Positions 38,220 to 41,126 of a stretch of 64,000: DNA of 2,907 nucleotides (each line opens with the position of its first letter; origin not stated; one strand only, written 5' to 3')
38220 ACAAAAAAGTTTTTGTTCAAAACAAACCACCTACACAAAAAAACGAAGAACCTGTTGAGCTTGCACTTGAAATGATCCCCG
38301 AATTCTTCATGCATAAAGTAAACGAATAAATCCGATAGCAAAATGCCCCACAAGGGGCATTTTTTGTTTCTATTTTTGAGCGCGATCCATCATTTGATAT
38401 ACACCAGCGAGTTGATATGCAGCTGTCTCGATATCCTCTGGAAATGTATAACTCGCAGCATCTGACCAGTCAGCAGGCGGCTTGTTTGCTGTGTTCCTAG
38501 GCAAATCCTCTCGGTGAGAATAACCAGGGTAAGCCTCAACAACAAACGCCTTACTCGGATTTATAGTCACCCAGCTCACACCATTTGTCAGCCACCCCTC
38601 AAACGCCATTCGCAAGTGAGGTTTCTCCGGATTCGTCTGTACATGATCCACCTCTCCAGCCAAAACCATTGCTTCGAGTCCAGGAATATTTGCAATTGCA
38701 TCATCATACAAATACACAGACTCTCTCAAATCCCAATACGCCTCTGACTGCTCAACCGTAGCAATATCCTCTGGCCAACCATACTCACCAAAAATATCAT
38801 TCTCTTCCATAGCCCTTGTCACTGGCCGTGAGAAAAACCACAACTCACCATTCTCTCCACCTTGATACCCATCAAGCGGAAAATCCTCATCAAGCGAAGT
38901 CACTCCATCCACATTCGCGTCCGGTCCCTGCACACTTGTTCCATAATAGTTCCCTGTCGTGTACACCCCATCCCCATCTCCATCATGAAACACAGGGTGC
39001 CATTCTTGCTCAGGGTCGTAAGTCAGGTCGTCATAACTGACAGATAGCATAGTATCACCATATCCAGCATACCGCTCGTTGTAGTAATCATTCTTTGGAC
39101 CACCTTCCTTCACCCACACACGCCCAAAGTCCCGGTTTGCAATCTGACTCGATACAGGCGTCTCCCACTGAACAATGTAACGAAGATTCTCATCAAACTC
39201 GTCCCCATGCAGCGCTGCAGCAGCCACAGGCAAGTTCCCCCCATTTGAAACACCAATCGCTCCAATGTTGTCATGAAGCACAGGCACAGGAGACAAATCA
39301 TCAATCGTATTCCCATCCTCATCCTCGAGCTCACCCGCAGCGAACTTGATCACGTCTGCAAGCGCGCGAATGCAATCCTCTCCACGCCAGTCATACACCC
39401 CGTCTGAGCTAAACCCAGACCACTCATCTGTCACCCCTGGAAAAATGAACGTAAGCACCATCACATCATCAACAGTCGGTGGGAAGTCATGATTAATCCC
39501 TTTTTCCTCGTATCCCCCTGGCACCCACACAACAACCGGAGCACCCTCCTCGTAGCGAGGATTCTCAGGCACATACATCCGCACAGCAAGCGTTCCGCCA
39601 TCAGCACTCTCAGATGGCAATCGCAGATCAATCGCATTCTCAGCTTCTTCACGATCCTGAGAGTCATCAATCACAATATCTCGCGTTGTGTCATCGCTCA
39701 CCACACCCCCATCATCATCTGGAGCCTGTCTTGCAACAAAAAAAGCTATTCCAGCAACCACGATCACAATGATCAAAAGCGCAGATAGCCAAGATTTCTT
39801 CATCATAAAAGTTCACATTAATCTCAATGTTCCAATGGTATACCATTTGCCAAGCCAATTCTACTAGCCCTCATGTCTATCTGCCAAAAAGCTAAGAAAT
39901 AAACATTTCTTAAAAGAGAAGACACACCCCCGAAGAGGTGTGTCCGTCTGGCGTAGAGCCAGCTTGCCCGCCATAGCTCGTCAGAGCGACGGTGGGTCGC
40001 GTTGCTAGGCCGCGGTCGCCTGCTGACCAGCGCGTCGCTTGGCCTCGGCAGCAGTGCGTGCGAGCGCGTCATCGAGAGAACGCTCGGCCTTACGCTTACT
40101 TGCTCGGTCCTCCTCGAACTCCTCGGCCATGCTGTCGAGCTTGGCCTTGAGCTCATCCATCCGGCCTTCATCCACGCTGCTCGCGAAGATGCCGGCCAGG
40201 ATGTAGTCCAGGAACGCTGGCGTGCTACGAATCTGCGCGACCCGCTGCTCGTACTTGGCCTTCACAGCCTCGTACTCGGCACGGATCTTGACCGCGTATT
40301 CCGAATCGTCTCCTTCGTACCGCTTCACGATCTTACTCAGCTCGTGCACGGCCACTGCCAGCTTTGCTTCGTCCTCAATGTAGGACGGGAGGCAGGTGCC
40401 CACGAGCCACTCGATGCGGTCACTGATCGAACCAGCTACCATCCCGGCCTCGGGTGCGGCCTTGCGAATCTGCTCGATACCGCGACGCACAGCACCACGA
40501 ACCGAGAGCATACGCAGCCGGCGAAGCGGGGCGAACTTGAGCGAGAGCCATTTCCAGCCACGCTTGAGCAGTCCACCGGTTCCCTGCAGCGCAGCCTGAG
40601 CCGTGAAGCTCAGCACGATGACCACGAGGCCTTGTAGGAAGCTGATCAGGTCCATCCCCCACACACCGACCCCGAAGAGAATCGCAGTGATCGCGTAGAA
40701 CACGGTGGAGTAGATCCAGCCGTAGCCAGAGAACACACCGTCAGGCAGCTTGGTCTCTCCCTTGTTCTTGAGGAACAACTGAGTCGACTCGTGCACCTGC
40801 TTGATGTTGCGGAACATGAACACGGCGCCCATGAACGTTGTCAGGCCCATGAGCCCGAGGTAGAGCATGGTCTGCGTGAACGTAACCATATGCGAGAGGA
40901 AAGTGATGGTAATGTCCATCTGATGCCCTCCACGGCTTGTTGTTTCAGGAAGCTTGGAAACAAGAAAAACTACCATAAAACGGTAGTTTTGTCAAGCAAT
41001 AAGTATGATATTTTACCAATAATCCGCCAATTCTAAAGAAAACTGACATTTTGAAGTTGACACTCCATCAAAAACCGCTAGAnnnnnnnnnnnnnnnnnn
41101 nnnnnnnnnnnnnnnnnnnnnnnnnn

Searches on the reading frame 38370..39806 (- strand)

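Call 3: search_protein_families(library=pfam, proteins=[window:38370-39806:-], max_evalue=0.01)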
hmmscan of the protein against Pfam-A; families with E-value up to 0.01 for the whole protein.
window:38370-39806:- (478 aa): 1 family
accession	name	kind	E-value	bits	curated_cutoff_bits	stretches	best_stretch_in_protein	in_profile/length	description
PF02129.25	Peptidase_S15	-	0.0035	17.5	23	1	127-200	58-116/262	X-Pro dipeptidyl-peptidase (S15 family)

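Call 9: search_protein_families(library=ncbifam, proteins=[window:38370-39806:-], max_evalue=0.01)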
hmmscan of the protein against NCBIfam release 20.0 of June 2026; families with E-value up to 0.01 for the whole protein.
window:38370-39806:- (478 aa): 0 families

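Call 10: search_protein_families(library=padloc, proteins=[window:38370-39806:-], max_evalue=0.01)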
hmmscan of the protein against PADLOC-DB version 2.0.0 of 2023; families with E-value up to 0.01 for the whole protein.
window:38370-39806:- (478 aa): 0 families

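Call 62: search_protein_families(library=phrogs, proteins=[window:38370-39806:-], max_evalue=0.01)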
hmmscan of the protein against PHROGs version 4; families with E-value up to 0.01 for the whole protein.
window:38370-39806:- (478 aa): 0 families

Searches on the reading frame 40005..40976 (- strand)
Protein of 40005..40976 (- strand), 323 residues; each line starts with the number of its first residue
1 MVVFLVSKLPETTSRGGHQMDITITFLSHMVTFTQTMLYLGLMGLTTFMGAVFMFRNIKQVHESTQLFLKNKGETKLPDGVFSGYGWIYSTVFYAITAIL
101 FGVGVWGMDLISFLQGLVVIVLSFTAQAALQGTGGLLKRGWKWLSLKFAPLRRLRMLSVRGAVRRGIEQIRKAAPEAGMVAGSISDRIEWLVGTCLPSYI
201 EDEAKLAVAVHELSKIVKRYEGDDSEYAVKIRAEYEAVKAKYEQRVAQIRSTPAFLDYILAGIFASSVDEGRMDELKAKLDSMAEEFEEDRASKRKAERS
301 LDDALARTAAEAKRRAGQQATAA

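Call 3: search_protein_families(library=pfam, proteins=[window:40005-40976:-], max_evalue=0.01)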
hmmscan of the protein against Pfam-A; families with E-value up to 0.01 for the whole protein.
window:40005-40976:- (323 aa): 0 families

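Call 9: search_protein_families(library=ncbifam, proteins=[window:40005-40976:-], max_evalue=0.01)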
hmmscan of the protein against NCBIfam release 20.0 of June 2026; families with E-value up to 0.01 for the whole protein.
window:40005-40976:- (323 aa): 0 families

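Call 10: search_protein_families(library=padloc, proteins=[window:40005-40976:-], max_evalue=0.01)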
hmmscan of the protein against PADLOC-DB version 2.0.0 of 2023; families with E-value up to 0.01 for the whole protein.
window:40005-40976:- (323 aa): 0 families

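Call 21: find_homologous_proteins(query=window:40005-40919:-)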
Query window:40005-40919:- (304 aa): 1 proteins with E <= 0.001 among 2848 candidates.
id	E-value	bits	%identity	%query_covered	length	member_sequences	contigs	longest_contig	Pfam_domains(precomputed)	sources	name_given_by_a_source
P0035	4.9e-193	658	100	100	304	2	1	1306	-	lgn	-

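Call 62: search_protein_families(library=phrogs, proteins=[window:40005-40919:-], max_evalue=0.01)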
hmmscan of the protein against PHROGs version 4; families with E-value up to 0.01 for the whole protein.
window:40005-40919:- (304 aa): 0 families

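Call 63: search_solved_structures(query=window:40005-40919:-, max_evalue=1)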
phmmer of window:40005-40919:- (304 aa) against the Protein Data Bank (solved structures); distinct sequences matched with E-value up to 1: 1.
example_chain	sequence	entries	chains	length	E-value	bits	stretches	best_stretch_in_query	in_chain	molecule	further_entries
1r1d_A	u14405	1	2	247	0.75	12.8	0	166-247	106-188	Carboxylesterase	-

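Call 64: search_dna_similar(query=window:40005-40919:-, collection=phages, mode=protein, max_evalue=0.01)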
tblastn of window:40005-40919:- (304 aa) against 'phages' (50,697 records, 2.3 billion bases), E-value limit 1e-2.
No match.

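Call 77: find_related_loci(query=window:40005-40919:-, collection=viral_contigs, flank=5000)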
Query window:40005-40919:- (304 aa) in viral_contigs; peptide patterns used: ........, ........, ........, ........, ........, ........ (x = any residue, [..] = any of these).
8 stretches matched a pattern, but none encodes a relative of the query by tblastn (E <= 1e-3).
